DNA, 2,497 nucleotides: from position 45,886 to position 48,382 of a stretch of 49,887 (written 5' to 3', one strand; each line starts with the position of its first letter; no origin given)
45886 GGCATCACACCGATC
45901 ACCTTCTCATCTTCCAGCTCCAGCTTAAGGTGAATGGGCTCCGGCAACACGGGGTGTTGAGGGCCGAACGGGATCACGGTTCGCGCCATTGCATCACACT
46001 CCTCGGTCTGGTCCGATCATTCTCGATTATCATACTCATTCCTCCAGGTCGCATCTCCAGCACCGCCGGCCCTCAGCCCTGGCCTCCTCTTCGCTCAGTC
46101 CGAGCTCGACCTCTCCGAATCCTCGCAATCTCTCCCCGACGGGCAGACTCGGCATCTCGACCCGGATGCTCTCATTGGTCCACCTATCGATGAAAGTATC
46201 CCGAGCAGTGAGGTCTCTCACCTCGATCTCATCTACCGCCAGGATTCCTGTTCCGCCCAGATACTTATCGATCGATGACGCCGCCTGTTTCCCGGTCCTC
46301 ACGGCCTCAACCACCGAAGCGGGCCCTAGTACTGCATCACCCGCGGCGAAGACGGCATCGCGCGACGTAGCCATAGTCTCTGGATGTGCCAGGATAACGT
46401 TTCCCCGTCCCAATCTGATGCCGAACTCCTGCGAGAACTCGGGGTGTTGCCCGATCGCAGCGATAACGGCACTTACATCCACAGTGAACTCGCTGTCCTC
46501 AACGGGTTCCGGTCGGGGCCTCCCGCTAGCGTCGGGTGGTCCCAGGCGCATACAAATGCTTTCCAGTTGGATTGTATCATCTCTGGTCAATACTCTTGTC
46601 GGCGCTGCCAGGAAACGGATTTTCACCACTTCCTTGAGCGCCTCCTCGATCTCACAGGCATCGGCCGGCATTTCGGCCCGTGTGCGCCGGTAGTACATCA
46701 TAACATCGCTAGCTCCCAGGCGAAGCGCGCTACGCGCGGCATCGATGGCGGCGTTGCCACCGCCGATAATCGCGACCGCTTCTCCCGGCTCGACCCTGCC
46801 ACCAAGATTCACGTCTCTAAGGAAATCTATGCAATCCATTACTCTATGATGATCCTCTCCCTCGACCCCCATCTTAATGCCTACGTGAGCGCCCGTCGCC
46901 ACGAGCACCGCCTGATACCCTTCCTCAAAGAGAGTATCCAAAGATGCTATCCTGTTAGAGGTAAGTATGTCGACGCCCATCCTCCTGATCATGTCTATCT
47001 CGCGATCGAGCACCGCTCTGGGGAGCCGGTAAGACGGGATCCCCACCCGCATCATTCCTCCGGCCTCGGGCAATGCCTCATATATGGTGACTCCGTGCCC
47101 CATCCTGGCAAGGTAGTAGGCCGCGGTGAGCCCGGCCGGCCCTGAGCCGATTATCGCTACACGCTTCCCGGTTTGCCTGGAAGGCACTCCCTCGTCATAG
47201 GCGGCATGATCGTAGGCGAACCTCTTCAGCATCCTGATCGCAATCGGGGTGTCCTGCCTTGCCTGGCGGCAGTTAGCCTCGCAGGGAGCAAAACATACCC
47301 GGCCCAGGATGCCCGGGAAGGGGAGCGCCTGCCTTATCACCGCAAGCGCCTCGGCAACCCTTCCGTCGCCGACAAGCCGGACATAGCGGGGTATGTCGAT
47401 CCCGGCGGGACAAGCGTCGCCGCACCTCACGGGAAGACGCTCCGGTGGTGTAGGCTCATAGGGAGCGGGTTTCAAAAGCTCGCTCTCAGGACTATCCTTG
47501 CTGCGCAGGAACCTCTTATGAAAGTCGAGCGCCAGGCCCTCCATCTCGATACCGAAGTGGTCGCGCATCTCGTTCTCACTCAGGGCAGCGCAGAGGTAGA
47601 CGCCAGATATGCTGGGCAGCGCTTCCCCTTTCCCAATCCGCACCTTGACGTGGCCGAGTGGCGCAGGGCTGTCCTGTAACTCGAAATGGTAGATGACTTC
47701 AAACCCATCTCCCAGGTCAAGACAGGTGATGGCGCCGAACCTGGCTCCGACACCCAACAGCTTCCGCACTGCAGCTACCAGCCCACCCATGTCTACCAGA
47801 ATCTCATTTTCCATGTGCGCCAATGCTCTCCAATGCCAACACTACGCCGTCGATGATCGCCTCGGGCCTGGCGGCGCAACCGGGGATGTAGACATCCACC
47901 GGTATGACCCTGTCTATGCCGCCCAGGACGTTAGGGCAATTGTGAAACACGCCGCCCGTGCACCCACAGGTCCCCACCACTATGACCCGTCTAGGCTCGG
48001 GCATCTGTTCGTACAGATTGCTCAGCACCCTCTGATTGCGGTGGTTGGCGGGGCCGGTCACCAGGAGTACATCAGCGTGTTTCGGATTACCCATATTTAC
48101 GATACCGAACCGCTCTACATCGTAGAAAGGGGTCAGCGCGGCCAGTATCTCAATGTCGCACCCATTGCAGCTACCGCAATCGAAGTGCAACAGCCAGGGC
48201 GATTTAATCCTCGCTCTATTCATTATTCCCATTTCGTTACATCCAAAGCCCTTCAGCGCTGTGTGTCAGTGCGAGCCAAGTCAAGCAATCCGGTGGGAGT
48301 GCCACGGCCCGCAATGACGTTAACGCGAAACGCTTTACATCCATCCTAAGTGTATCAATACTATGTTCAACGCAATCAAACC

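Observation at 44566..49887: Ech-type group 4 [NiFe]-hydrogenase whose NuoC-like subunit is fused to a GltD/NfnB-like NAD(P)H oxidoreductase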

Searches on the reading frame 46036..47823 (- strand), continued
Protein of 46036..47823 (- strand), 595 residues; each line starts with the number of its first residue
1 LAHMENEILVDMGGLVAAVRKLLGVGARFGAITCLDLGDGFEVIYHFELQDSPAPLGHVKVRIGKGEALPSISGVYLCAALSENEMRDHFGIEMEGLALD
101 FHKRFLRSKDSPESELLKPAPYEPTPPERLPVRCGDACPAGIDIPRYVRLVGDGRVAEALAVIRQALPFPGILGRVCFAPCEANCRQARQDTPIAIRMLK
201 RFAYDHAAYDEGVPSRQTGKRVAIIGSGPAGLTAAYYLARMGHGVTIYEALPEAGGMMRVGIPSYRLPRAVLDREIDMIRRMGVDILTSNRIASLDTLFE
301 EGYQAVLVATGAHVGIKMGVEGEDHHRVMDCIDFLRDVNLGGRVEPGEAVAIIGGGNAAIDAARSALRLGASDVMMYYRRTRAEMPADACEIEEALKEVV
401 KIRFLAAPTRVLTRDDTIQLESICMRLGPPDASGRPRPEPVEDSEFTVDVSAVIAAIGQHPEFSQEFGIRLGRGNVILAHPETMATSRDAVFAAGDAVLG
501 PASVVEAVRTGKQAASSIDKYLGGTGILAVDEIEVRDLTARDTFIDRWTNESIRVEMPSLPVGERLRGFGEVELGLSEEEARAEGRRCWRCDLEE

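Call 62: fold_search(model_id=the predicted structure, library=pdb)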
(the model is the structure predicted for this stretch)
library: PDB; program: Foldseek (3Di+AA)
matches with E <= 10: 1839; with E <= 0.001: 621
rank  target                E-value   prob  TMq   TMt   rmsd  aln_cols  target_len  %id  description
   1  9bov_A                2.7e-53  1.00  0.71  0.36  12.5       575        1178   35  Structure of electron bifurcating Nfn-ABC complexed with NAD from Caldicellulosiruptor saccharolyticus (released 2025-03-05)
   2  8oh5_C                1.5e-50  1.00  0.72  0.37   4.1       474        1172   39  Cryo-EM structure of the electron bifurcating transhydrogenase StnABC complex from Sporomusa Ovata (state 2) (released 2023-09-13)
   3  9n5u_A                4.7e-50  1.00  0.70  0.44   4.4       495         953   41  Structure of the Thermococcus sibiricus NfnABC complex (released 2025-05-07)
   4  9n5v_A                2.6e-47  1.00  0.69  0.44   5.6       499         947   40  Structure of the NAD(H)-bound Thermococcus sibiricus NfnABC complex (released 2025-05-07)
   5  5jca_L                4.2e-39  1.00  0.63  0.78   1.9       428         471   38  NADP(H) bound NADH-dependent Ferredoxin:NADP Oxidoreductase (NfnI) from Pyrococcus furiosus (released 2017-04-12)
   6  4ylf_B                1.6e-37  1.00  0.64  0.80   2.0       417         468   39  Insights into flavin-based electron bifurcation via the NADH-dependent reduced ferredoxin-NADP oxidoreductase structur (released 2015-07-08)
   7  5jfc_L                5.0e-37  1.00  0.62  0.79   1.8       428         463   37  NADH-dependent Ferredoxin:NADP Oxidoreductase (NfnI) from Pyrococcus furiosus (released 2017-04-12)
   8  5vj7_A                6.4e-35  1.00  0.61  0.78   2.2       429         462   34  Ferredoxin NADP Oxidoreductase (Xfn) (released 2017-07-19)
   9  6s6s_E                1.1e-34  1.00  0.62  0.78   2.3       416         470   33  Structure of Azospirillum brasilense Glutamate Synthase in a4b4 oligomeric state. (released 2019-09-11)
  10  6s6t_E                1.4e-33  1.00  0.63  0.78   2.3       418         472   34  Structure of Azospirillum brasilense Glutamate Synthase in a4b3 oligomeric state (released 2019-09-11)
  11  7mfm_I                2.4e-30  1.00  0.60  0.72   3.2       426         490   29  Glutamate synthase, glutamate dehydrogenase counter-enzyme complex (released 2022-01-05)
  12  2vdc_G                2.4e-30  1.00  0.60  0.77   3.4       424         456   31  THE 9.5 A RESOLUTION STRUCTURE OF GLUTAMATE SYNTHASE FROM CRYO-ELECTRON MICROSCOPY AND ITS OLIGOMERIZATION BEHAVIOR IN (released 2008-01-15)
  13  1h7w_B                3.6e-30  1.00  0.61  0.36   3.5       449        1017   26  Dihydropyrimidine dehydrogenase (DPD) from pig (released 2001-02-23)
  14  1h7x_A                5.6e-30  1.00  0.60  0.36   3.9       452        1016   25  Dihydropyrimidine dehydrogenase (DPD) from pig, ternary complex of a mutant enzyme (C671A), NADPH and 5-fluorouracil (released 2001-02-23)
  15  1h7w_A                7.1e-30  1.00  0.60  0.36   3.7       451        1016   25  Dihydropyrimidine dehydrogenase (DPD) from pig (released 2001-02-23)
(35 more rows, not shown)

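Call 76: find_encoding_contigs(protein=window:46036-47814:-, flank=10000, max_places=4)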
Protein window:46036-47814:- (592 aa): no gene with exactly this product is on record in the collection.

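Call 77: find_encoding_contigs(protein=P0001, flank=10000, max_places=3)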
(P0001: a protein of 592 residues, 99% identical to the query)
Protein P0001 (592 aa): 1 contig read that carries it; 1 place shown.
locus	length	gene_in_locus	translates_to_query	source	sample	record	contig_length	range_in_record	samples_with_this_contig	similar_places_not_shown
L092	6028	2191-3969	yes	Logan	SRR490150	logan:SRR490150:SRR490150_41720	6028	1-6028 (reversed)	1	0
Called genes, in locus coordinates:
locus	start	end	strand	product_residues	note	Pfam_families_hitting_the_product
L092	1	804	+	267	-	?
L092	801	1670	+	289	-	PF00146:NADHdh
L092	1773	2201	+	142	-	PF01058:Oxidored_q6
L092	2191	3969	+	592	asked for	PF00329:Complex1_30kDa, PF14691:Fer4_20, PF01262:AlaDh_PNT_C (faint), PF01266:DAO (weak), PF07992:Pyr_redox_2, PF12831:FAD_oxidored (weak), PF13450:NAD_binding_8, PF13738:Pyr_redox_3 (weak), +3 more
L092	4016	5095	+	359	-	PF00374:NiFeSe_Hases, PF00346:Complex1_49kDa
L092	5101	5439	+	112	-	PF13183:Fer4_8 (faint), PF13187:Fer4_9, PF12797:Fer4_2 (faint), PF00037:Fer4 (weak), PF12837:Fer4_6, PF13237:Fer4_10, PF12838:Fer4_7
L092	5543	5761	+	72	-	PF01883:FeS_assembly_P (faint), PF01106:NifU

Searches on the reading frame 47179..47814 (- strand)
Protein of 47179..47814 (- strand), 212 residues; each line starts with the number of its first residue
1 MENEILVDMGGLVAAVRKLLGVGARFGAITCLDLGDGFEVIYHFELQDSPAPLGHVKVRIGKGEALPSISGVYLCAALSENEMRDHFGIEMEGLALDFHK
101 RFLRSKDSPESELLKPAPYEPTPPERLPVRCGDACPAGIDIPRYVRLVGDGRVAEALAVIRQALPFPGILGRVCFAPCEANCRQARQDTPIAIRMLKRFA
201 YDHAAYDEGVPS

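Call 73: search_protein_representatives(protein=window:47179-47814:-)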
Query: 212 residues. Proteins with E-value up to 0.001 (for the whole library): 5585; up to 1e-10: 1416; up to 1e-30: 7. The best 150 are listed.
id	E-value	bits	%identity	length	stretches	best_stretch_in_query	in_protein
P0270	6.8e-62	225.4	53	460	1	1-210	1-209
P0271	7.3e-57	209.0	47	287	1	1-206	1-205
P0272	8.8e-46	172.8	44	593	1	6-204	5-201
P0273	5.9e-44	166.8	46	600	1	7-208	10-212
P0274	7.3e-44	166.5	45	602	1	4-204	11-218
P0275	1.6e-38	149.0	43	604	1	5-203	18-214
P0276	5.1e-34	134.3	44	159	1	2-159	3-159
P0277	5.0e-24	101.7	57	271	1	128-204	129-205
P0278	7.5e-24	101.1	58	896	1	124-203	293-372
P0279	7.5e-24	101.1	61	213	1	129-203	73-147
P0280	6.3e-23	98.1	60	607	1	126-203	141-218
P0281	7.0e-23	97.9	56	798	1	114-203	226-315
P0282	1.3e-22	97.0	58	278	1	129-205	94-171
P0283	2.2e-22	96.3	56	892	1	111-204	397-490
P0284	3.7e-22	95.6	47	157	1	7-117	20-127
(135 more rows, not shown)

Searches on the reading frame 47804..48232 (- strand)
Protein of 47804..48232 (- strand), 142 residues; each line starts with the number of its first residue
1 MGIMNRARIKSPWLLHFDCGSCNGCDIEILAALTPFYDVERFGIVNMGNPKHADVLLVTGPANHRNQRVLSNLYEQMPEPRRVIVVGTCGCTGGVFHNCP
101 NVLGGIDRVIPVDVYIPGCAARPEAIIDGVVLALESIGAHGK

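Call 3: search_protein_families(library=pfam, proteins=[window:47804-48232:-], max_evalue=0.01)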
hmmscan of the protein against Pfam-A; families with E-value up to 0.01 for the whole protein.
window:47804-48232:- (142 aa): 1 family
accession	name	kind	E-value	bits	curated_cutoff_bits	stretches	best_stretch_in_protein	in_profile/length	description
PF01058.29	Oxidored_q6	-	2.3e-31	108.6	27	1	22-131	1-126/128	NADH ubiquinone oxidoreductase, 20 Kd subunit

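Call 4: search_protein_families(library=ncbifam, proteins=[window:47804-48232:-], max_evalue=0.001)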
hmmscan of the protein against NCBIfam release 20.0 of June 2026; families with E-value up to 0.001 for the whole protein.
window:47804-48232:- (142 aa): 15 families
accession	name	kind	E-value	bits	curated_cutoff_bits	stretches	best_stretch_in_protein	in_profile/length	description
NF005012.1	PRK06411.1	subfamily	1.2e-41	142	116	1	3-138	27-159/166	NADH-quinone oxidoreductase subunit NuoB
TIGR01957.1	nuoB_fam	subfamily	9.5e-38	129.4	142.7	1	3-135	10-140/145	NADH-quinone oxidoreductase subunit B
NF011395.0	PRK14820.1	equivalog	3.3e-36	124.7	263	1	4-131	27-151/180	NADH-quinone oxidoreductase subunit B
NF011388.0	PRK14813.1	equivalog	3.4e-34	118.4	294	1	3-135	21-151/189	NADH dehydrogenase subunit B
NF011393.0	PRK14818.1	equivalog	1.7e-32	112.3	255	1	3-136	24-154/173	NADH dehydrogenase subunit B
NF011391.0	PRK14816.1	equivalog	2e-32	112.4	283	1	3-131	45-171/196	NADH-quinone oxidoreductase subunit B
NF011394.0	PRK14819.1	equivalog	7.4e-32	110.9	312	1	5-132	26-151/264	NADH-quinone oxidoreductase subunit B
NF009808.0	PRK13292.1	equivalog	1.3e-31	109.3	1156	1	3-138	18-150/791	NADH-quinone oxidoreductase subunit B/C/D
NF011392.0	PRK14817.1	equivalog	6.5e-30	104.2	271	1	23-138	46-161/182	NADH-quinone oxidoreductase subunit B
NF011390.0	PRK14815.1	equivalog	2.3e-29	102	281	1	4-132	27-152/183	NADH dehydrogenase subunit B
NF011389.0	PRK14814.1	equivalog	7.2e-29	100.9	285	1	10-132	33-152/186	NADH dehydrogenase subunit B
TIGR03294.1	FrhG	equivalog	6.1e-07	29.4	245.5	1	51-135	49-142/228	coenzyme F420 hydrogenase subunit gamma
NF045520.1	H2_NiFeSe_small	exception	1e-05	25.1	470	1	56-141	120-213/314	NiFeSe hydrogenase small subunit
NF040831.1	sulfhyd_ShyD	equivalog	6.9e-05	22.6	460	1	17-96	6-90/240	NAD(P)-dependent hydrogenase/sulfhydrogenase 2 subunit delta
NF045875.1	F420_non_VhuG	exception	0.00076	18.8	450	0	104-135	134-165/286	F420-non-reducing hydrogenase subunit VhuG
